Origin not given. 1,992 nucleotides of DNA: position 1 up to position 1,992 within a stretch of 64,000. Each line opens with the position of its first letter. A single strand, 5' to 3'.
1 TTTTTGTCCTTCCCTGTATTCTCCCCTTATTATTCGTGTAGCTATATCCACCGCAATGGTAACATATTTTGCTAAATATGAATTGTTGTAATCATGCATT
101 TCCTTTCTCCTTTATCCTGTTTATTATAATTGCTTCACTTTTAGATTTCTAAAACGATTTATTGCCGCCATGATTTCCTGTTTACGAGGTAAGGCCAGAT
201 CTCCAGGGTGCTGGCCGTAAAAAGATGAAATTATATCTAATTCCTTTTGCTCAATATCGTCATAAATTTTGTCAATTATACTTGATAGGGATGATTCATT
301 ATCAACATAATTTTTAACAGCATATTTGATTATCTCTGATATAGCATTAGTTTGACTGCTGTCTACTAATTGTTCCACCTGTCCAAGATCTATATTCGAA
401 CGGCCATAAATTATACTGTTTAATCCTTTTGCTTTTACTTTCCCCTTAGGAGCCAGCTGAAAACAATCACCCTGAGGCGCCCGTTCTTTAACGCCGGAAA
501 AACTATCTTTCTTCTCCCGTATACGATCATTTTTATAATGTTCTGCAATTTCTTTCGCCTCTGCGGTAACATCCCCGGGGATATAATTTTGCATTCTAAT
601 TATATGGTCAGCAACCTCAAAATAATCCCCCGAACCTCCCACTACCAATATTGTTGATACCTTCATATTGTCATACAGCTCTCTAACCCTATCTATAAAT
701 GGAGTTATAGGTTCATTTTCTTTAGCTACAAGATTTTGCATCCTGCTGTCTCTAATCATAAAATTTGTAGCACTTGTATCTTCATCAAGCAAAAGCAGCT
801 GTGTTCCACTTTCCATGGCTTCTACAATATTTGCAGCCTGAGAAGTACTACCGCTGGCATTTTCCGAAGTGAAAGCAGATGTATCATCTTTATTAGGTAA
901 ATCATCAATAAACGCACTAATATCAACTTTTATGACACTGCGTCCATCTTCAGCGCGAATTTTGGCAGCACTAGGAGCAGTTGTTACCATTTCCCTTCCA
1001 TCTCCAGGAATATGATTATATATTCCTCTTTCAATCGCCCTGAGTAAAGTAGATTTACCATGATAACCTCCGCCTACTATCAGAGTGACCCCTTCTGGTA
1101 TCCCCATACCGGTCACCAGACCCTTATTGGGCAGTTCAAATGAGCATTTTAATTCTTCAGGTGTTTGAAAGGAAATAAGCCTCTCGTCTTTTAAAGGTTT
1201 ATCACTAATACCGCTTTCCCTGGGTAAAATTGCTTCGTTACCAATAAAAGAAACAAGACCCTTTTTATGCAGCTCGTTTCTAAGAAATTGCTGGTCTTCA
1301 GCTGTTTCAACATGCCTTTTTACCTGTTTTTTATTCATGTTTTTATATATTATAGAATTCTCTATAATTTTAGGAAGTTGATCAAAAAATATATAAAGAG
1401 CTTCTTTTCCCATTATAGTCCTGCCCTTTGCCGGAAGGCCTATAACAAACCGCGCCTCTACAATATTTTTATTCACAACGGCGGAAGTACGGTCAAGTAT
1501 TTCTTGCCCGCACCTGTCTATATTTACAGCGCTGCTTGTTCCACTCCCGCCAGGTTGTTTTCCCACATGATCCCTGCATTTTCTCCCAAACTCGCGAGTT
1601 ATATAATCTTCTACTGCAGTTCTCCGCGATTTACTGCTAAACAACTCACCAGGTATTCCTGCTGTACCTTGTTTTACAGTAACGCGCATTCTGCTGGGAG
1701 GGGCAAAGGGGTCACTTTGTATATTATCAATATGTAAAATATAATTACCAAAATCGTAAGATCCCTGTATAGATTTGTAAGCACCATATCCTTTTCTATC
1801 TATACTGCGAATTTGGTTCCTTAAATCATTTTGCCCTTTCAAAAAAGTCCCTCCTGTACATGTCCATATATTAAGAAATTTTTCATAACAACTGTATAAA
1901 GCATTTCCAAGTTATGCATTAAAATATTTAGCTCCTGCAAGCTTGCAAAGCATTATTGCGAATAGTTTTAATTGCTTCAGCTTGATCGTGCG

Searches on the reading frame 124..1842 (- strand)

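Call 50: search_protein_families(library=pfam, max_evalue=0.00001, proteins=[window:124-1842:-])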
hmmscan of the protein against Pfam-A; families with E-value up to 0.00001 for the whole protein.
window:124-1842:- (572 aa): 3 families
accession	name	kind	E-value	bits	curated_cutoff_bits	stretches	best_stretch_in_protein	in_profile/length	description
PF09818.15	ABC_ATPase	-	2.6e-126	420.8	23.2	1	171-454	2-283/283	P-loop domain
PF20446.3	ABC_N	-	5.2e-54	182.9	26.5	1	5-166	2-161/162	ATPase of the ABC class N-terminal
PF21117.3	MRB1590_C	-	2.9e-37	127.9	27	1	468-570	1-102/102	MRB1590 C-terminal domain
